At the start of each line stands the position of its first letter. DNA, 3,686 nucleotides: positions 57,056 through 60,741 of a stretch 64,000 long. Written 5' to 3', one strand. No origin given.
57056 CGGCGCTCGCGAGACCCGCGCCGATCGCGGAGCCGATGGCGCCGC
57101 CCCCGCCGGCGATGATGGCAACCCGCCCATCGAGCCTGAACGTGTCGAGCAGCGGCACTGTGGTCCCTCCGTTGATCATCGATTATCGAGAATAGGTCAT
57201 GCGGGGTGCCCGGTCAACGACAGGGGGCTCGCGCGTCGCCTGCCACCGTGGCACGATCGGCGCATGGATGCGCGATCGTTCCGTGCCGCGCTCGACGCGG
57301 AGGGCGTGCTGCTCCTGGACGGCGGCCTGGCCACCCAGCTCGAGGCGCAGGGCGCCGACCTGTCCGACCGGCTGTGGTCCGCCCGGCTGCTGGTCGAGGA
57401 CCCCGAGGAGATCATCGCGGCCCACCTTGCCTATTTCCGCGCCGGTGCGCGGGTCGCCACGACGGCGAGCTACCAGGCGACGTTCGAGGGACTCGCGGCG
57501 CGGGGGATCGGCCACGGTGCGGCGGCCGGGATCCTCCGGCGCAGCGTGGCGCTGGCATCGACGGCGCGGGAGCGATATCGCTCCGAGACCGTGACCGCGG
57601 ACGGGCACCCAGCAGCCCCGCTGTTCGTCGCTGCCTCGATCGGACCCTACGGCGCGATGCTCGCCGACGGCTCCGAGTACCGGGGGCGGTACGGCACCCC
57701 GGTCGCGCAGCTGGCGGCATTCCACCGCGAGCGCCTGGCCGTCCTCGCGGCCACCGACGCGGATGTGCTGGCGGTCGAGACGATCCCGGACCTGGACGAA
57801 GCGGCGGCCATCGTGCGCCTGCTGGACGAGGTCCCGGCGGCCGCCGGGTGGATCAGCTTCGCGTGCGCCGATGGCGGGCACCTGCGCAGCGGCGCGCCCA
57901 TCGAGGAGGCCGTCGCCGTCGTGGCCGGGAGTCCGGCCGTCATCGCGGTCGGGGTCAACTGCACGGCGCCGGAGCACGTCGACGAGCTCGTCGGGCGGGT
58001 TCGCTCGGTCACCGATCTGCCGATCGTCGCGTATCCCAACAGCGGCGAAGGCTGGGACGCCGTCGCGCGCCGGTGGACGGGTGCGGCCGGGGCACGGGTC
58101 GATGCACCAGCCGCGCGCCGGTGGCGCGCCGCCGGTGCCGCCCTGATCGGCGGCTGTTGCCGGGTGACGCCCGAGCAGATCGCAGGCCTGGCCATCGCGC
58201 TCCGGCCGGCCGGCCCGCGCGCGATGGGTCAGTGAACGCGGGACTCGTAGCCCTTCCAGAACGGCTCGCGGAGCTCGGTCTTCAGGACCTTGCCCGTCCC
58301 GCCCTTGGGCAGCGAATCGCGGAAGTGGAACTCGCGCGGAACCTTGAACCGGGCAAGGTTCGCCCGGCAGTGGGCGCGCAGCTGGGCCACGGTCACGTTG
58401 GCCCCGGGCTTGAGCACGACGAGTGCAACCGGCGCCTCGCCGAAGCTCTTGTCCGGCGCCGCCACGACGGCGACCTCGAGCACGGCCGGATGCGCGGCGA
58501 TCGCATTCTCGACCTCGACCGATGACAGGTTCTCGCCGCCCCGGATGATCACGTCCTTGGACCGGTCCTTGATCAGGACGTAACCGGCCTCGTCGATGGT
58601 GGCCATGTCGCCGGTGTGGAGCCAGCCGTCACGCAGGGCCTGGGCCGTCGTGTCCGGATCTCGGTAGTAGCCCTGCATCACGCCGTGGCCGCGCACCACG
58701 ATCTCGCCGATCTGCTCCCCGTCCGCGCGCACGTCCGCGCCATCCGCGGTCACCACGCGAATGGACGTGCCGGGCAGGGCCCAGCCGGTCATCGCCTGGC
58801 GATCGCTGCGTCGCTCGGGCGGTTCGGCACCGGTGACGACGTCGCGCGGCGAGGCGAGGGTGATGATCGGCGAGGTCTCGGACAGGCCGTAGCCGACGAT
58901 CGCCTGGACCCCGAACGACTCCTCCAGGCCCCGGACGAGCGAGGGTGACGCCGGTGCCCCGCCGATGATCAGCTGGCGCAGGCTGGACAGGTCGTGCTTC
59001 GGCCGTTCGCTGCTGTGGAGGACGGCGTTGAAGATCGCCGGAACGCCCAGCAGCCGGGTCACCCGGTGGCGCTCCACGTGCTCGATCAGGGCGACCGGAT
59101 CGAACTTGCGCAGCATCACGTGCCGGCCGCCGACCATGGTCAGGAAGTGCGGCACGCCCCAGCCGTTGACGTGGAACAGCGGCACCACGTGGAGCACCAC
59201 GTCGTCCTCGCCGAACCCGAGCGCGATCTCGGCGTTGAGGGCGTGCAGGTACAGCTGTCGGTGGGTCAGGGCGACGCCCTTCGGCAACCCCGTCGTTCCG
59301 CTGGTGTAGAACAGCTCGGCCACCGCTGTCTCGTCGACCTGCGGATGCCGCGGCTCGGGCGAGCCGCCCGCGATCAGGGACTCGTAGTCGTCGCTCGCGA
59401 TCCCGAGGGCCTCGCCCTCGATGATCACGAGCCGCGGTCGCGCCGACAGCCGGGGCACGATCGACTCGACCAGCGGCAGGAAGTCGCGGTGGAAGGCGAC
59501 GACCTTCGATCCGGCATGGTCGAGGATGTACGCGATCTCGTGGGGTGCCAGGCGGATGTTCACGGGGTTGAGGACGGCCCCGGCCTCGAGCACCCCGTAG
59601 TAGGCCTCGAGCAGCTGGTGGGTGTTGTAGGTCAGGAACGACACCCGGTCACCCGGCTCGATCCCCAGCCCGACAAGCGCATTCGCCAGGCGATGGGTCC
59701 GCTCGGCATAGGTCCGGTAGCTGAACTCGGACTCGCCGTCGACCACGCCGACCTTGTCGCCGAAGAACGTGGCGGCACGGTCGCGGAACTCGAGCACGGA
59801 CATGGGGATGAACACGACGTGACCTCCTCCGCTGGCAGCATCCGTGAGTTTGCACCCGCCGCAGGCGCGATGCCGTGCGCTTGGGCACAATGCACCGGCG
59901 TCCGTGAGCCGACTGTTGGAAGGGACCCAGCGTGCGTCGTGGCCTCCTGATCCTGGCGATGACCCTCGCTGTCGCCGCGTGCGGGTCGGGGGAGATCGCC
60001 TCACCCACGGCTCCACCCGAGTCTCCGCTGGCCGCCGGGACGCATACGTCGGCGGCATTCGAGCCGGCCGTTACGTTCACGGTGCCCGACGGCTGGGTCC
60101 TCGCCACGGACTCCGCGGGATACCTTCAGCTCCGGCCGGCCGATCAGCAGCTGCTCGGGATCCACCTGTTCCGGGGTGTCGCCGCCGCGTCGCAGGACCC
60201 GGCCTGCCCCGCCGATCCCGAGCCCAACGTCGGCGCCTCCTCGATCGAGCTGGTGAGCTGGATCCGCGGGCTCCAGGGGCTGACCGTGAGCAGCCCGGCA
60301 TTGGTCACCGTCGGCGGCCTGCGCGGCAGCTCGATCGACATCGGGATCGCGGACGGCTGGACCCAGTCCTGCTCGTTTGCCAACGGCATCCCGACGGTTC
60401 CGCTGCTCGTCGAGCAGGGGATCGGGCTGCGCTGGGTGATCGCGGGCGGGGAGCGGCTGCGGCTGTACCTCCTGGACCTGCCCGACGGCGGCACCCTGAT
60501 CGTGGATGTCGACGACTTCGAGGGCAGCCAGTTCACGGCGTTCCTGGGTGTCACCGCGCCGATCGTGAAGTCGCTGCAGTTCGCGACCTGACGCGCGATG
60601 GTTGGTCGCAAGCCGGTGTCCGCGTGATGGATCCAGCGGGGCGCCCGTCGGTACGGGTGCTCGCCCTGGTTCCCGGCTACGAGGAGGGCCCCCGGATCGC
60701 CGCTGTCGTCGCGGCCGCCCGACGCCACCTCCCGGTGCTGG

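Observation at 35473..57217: Recurring ATCGAT-centred AT-rich operator links five promoter regions into one putative regulon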

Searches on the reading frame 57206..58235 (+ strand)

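Call 11: search_protein_families(library=pfam, proteins=[window:57206-58235:+])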
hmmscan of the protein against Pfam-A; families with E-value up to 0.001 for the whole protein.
window:57206-58235:+ (343 aa): 0 families

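Call 29: search_protein_families(library=pfam, proteins=[window:57306-58235:+], max_evalue=1)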
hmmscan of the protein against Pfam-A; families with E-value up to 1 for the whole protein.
window:57306-58235:+ (309 aa): 2 families
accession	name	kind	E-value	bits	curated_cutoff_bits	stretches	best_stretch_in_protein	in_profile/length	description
PF02574.22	S-methyl_trans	-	3e-76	257.4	22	1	2-297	1-281/283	Homocysteine S-methyltransferase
PF22120.2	T6SS_Tse3_N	-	0.1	13.4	27.2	1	140-178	22-60/104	T6SS, Peptidoglycan muramidase Tse3, N-terminal domain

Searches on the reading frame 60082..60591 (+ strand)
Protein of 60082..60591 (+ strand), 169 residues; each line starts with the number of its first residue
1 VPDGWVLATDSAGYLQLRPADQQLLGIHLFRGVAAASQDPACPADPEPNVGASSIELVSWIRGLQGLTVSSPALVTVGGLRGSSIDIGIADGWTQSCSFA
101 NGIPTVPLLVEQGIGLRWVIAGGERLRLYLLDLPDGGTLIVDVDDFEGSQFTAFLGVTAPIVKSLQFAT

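Call 11: search_protein_families(library=pfam, proteins=[window:60082-60591:+])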
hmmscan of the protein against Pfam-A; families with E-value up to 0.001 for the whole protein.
window:60082-60591:+ (169 aa): 0 families

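Call 29: search_protein_families(library=pfam, proteins=[window:60082-60591:+], max_evalue=1)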
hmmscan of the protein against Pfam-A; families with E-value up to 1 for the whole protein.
window:60082-60591:+ (169 aa): 1 family
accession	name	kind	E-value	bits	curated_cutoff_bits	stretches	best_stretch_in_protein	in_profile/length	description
PF19917.4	bpX1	-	0.11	12.8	27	1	2-30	7-38/82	MoxR-vWA-beta-propeller ternary system domain bpX1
